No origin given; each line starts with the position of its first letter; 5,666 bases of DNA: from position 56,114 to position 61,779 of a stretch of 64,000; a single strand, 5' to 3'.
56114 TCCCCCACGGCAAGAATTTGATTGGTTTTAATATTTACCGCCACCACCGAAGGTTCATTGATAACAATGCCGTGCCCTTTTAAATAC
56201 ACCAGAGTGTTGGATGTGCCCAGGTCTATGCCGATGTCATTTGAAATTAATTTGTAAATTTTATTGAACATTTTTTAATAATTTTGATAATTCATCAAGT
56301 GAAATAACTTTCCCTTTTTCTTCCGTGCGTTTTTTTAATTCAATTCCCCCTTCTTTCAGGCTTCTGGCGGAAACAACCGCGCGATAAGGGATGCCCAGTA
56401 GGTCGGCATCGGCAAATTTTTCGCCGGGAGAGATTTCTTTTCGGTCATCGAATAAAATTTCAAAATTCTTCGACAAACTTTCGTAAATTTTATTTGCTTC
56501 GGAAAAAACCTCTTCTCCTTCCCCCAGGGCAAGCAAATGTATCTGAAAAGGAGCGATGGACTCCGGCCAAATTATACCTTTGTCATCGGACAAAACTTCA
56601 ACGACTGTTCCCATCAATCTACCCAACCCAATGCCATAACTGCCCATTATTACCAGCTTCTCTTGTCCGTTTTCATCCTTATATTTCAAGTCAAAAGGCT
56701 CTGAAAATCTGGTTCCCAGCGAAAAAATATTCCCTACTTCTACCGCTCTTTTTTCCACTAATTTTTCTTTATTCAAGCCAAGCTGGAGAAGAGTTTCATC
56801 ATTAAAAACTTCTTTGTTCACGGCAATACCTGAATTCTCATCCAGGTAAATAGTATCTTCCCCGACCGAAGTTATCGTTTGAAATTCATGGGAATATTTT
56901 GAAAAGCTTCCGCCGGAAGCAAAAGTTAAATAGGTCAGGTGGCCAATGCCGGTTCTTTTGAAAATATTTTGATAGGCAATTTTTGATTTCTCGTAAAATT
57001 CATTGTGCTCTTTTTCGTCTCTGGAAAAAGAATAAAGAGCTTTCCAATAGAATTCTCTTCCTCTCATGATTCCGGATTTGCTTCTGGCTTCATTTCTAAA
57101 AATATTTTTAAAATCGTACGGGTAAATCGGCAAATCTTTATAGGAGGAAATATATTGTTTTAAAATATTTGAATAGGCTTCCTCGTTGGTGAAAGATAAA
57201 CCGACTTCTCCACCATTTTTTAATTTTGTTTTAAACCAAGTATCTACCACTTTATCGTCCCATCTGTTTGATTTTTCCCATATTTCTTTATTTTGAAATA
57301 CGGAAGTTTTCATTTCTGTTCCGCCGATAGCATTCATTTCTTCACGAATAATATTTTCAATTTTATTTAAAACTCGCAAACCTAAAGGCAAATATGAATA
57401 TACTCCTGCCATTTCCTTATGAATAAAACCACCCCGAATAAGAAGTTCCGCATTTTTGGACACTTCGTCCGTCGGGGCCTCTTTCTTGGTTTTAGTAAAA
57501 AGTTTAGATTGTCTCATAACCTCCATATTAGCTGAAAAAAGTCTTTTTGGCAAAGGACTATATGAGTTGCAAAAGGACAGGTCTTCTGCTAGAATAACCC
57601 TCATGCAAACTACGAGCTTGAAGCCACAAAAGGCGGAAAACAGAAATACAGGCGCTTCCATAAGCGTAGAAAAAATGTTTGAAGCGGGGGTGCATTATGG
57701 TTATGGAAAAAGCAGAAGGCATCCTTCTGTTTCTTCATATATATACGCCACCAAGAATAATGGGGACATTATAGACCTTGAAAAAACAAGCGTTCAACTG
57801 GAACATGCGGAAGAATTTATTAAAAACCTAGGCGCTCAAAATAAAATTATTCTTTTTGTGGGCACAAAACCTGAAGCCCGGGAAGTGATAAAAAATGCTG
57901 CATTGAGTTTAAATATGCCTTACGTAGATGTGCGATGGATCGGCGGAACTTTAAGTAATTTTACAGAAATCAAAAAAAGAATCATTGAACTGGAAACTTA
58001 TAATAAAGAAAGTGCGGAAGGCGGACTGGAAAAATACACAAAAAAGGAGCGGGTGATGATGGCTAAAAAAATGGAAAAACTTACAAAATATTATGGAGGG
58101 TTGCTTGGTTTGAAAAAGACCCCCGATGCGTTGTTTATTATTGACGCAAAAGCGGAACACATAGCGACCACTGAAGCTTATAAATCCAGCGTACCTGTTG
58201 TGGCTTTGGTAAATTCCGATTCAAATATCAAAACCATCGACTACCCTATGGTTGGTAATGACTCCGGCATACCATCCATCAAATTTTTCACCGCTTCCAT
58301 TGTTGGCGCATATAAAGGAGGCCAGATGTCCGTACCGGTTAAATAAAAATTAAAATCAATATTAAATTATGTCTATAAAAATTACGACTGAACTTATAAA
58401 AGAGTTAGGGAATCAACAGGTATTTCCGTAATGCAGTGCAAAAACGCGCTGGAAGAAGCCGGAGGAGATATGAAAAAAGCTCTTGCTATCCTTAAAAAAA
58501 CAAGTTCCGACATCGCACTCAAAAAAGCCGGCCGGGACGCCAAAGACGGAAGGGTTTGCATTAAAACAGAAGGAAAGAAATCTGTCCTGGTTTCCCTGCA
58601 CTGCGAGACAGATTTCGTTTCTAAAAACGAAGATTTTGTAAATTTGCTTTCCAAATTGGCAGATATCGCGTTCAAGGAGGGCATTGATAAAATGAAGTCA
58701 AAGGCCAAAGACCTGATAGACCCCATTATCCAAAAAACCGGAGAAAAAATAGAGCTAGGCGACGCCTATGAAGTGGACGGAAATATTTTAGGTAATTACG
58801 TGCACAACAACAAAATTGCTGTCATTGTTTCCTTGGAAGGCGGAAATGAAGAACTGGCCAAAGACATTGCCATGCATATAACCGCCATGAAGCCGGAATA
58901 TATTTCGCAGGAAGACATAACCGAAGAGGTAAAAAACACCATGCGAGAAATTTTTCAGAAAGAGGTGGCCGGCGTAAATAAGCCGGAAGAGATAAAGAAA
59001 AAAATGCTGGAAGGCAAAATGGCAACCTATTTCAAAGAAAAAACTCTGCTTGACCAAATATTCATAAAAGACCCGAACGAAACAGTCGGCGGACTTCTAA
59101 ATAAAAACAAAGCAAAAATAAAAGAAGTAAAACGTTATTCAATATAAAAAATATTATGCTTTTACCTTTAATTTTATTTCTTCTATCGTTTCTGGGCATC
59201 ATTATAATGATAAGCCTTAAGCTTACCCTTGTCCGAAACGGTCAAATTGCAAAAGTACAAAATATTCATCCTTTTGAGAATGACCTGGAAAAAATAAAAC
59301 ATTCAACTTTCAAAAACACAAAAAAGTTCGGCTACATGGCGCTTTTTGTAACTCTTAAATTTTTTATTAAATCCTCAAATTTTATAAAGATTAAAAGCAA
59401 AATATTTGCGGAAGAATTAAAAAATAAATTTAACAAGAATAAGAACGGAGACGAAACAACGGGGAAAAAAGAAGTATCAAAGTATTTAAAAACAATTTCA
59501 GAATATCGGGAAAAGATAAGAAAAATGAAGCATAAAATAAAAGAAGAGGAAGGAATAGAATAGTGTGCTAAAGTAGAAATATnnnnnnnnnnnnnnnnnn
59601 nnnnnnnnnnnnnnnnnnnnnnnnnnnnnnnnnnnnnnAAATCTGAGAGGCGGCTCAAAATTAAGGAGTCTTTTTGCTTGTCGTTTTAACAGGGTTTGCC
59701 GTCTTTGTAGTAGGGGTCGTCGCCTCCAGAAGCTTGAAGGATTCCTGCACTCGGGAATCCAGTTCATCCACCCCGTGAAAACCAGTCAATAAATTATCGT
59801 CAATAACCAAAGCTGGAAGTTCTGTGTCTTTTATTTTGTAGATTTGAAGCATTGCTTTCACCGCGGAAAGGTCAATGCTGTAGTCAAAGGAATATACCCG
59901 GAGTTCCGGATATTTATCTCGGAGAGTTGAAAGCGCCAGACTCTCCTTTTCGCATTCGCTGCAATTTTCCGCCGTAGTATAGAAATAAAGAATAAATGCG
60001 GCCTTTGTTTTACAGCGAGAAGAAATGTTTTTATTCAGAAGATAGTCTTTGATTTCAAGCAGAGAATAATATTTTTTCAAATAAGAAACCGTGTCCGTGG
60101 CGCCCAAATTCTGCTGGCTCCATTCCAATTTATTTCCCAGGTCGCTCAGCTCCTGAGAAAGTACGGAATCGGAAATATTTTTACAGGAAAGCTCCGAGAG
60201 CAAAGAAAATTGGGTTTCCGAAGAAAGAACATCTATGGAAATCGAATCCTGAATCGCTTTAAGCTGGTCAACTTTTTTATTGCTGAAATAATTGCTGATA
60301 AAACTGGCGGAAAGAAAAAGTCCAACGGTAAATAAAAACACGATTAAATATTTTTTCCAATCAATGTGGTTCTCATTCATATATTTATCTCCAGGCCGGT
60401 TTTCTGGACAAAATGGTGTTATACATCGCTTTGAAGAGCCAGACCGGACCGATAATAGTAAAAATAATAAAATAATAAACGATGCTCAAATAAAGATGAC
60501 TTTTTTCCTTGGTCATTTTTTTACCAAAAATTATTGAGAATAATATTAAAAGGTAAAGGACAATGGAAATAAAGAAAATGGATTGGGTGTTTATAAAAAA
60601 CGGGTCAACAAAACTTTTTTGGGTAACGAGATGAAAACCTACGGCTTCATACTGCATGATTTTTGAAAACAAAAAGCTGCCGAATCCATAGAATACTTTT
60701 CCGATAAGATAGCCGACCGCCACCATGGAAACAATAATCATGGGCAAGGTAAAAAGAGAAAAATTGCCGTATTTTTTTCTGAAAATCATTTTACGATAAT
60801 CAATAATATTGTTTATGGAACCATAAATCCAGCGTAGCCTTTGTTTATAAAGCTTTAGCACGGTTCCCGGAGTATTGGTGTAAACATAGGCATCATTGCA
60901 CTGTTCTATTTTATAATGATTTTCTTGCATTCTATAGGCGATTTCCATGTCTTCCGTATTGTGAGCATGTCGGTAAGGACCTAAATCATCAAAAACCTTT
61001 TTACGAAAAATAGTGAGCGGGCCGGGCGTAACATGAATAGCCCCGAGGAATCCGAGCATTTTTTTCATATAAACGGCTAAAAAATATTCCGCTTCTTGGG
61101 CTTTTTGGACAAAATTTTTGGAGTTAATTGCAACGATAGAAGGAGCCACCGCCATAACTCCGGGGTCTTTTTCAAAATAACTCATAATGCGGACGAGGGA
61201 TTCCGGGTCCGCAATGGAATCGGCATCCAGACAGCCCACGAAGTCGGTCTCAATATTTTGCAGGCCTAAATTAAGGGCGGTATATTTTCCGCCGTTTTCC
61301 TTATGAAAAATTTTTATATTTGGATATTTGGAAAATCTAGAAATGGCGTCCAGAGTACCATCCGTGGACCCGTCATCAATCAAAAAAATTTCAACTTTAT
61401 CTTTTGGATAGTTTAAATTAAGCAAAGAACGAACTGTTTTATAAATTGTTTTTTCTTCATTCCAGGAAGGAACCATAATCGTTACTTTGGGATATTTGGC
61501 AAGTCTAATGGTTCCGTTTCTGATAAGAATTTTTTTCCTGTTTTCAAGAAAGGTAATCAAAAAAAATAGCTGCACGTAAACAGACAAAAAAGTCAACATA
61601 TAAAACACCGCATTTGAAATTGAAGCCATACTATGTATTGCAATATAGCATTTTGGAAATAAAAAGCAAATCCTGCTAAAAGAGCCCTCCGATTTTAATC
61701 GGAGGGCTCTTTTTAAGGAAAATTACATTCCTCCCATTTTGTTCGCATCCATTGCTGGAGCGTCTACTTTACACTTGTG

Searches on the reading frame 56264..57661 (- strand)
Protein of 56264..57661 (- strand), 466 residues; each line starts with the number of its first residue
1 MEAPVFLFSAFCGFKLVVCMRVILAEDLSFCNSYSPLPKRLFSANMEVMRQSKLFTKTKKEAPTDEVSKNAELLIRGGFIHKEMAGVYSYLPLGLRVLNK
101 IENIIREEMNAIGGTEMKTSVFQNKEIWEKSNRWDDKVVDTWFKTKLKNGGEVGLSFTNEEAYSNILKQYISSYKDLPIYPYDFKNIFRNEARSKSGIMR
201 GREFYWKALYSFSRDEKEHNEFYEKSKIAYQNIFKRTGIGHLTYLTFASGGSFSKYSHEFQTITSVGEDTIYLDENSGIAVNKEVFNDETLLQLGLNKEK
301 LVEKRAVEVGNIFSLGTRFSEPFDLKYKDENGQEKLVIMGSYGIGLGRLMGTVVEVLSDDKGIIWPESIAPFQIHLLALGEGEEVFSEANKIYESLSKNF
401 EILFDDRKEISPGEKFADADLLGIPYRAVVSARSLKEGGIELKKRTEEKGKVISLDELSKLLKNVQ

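Call 72: search_protein_families(library=pfam, proteins=[window:56264-57661:-], max_evalue=0.00001)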
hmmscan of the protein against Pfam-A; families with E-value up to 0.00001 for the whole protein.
window:56264-57661:- (466 aa): 2 families
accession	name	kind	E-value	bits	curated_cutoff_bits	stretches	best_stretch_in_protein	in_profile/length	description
PF00587.30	tRNA-synt_2b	-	2e-27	96.8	29.3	1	143-355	1-177/179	tRNA synthetase class II core domain (G, H, P, S and T)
PF03129.25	HGTP_anticodon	-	2.1e-16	60.3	21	1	373-464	1-93/94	Anticodon binding domain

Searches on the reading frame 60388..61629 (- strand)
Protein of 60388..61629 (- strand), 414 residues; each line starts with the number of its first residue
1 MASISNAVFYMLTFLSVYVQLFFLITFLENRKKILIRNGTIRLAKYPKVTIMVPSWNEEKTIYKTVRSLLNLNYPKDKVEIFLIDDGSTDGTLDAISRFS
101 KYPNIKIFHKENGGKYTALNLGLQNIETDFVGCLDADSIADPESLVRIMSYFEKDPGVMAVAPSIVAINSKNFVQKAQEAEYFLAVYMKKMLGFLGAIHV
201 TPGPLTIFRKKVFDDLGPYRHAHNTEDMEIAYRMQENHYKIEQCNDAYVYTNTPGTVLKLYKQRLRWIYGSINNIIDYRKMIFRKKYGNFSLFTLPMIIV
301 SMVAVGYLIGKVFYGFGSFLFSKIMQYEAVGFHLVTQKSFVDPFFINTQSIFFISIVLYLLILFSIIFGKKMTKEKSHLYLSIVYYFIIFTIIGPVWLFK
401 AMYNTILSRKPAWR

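Call 72: search_protein_families(library=pfam, proteins=[window:60388-61629:-], max_evalue=0.00001)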
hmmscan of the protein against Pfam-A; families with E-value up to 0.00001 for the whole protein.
window:60388-61629:- (414 aa): 6 families
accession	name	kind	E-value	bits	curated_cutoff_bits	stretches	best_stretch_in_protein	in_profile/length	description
PF00535.33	Glycos_transf_2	-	3e-32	112.3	23.3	1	50-216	1-167/168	Glycosyl transferase family 2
PF13641.12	Glyco_tranf_2_3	-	5e-30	105.7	27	1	47-270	1-230/230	Glycosyltransferase like family 2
PF13632.12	Glyco_trans_2_3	-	2.6e-20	73.5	27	1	132-313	3-153/198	Glycosyl transferase family group 2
PF03142.21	Chitin_synth_2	-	1.4e-08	34.3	27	0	127-214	201-290/527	Chitin synthase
PF13506.12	Glyco_transf_21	-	2.1e-08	34.3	21.7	1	115-267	18-172/174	Glycosyl transferase family 21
PF10111.15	Glyco_tranf_2_2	-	1.1e-07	32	27.3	1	50-252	1-217/276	Glycosyltransferase like family 2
